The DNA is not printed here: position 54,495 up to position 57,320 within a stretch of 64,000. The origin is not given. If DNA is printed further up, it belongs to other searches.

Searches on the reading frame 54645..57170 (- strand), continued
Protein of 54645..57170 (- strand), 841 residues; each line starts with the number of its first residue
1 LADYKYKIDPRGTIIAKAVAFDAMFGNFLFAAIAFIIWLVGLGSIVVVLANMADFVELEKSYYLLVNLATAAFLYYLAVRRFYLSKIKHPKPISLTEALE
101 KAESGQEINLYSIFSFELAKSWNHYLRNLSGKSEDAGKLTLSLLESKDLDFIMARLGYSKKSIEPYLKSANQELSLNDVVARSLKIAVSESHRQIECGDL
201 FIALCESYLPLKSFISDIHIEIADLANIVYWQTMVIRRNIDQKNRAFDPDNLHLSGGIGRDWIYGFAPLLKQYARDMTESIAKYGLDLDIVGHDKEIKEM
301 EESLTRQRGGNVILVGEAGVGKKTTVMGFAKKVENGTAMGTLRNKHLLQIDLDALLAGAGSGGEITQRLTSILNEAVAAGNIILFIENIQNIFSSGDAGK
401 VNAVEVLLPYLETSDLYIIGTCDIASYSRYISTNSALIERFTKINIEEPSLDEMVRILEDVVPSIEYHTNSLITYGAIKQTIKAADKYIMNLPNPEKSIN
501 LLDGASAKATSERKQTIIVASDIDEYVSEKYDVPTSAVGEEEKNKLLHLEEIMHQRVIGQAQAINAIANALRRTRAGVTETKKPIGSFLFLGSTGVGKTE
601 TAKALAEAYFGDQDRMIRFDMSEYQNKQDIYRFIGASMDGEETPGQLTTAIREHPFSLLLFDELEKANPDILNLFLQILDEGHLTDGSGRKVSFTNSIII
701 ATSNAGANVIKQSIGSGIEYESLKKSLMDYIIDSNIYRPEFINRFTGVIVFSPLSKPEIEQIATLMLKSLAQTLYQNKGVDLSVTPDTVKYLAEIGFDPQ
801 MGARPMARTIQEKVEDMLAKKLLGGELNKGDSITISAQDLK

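Call 60: search_protein_families(library=padloc, proteins=[window:54645-57170:-], max_evalue=0.001)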
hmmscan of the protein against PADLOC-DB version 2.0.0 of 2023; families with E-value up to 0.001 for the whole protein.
window:54645-57170:- (841 aa): 6 families
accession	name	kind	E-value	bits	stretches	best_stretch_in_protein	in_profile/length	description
PDLC03838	DolB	-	3.2e-33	113.5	1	520-823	103-372/375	-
PDLC04606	PDC-M37B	-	4.8e-29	99.7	1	528-715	117-304/390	-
PDLC04605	PDC-M37B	-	1.1e-25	88.8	1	474-786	188-482/518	-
PDLC00915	TRIP13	-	4.5e-06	24.3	0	310-391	64-144/302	TRIP13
PDLC04140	mad8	-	6.1e-06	24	1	589-647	31-70/314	mads_8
PDLC00914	TRIP13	-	0.00011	19.7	0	306-379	68-135/302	TRIP13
